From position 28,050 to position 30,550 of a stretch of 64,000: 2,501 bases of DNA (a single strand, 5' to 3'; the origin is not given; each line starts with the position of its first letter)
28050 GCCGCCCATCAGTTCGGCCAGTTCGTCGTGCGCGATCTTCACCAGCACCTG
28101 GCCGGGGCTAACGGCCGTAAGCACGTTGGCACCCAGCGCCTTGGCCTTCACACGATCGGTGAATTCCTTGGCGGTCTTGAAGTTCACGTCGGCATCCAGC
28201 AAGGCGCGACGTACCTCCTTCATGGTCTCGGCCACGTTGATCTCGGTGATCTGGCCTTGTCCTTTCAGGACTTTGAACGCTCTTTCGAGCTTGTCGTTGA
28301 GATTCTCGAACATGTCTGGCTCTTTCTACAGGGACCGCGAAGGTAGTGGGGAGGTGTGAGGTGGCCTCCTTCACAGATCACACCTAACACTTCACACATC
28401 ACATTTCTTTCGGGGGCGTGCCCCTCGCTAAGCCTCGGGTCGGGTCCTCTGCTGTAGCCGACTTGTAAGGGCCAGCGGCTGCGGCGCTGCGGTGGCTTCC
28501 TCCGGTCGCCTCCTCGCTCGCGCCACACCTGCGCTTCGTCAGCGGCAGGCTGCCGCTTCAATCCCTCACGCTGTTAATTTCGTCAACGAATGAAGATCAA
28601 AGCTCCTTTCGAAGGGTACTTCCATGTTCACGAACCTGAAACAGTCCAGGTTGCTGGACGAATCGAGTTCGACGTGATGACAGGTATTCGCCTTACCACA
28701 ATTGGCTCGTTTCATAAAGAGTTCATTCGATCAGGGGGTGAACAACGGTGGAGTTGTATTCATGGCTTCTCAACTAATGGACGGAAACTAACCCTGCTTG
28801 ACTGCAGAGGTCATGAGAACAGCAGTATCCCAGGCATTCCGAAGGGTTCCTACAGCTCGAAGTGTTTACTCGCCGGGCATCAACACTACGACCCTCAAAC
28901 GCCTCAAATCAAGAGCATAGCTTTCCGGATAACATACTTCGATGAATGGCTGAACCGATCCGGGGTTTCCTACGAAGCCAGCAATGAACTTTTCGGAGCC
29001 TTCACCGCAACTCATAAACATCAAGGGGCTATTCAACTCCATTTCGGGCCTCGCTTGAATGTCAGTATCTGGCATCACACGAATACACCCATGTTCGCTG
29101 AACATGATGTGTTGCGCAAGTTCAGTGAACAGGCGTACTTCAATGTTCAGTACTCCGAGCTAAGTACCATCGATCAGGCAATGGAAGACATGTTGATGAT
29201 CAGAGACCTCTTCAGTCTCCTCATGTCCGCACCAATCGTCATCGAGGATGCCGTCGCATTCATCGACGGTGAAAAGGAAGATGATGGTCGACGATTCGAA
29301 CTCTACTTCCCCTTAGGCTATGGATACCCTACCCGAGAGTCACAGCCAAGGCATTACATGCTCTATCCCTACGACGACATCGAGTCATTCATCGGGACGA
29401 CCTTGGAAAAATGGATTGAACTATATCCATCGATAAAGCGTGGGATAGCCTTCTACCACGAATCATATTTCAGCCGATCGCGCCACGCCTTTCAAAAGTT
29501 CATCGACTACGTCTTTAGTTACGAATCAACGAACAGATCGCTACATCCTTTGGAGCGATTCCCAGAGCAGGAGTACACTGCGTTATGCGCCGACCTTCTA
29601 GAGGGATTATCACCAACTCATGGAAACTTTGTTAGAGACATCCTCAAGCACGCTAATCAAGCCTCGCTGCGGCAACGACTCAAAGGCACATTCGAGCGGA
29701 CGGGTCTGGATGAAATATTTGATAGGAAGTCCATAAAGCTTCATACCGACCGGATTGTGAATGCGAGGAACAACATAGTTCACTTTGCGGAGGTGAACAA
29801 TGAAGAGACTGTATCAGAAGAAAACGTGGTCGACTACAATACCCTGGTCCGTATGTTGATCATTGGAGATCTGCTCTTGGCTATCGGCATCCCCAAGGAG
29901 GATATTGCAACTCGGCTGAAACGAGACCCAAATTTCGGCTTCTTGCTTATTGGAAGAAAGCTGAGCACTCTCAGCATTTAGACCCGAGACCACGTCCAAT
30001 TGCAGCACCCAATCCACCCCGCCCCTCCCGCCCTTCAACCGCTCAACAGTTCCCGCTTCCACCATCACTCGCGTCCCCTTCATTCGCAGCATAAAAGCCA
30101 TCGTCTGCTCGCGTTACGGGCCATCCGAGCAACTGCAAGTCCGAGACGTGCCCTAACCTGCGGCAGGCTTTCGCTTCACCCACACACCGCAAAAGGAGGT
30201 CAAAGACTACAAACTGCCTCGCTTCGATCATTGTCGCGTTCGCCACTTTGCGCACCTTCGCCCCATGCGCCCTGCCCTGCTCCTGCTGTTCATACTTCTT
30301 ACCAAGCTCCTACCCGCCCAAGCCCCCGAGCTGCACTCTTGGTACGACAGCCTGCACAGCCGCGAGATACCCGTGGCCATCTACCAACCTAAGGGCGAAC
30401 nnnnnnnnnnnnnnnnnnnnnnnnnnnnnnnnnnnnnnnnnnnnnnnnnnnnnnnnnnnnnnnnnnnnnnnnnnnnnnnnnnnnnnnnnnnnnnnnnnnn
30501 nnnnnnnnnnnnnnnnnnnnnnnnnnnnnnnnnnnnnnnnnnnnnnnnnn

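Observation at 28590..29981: Orphan low-GC 463-aa protein with a C-terminal HEPN-type Rx4H motif next to ffh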

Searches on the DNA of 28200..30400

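Call 83: search_rna_families(source=window, start=28200, end=30400, threshold=evalue, max_evalue=1)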
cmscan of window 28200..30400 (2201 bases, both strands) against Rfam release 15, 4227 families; matches with E-value up to 1: 2.
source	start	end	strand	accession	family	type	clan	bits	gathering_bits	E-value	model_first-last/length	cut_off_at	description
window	28590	28631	+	RF00750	mir-458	Gene; miRNA;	-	21.2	59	0.32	1-78/78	no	mir-458 microRNA precursor family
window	29210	29270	-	RF01276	sR53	Gene; snRNA; snoRNA; CD-box;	-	16.3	49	0.94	1-60/60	no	Small nucleolar RNA sR53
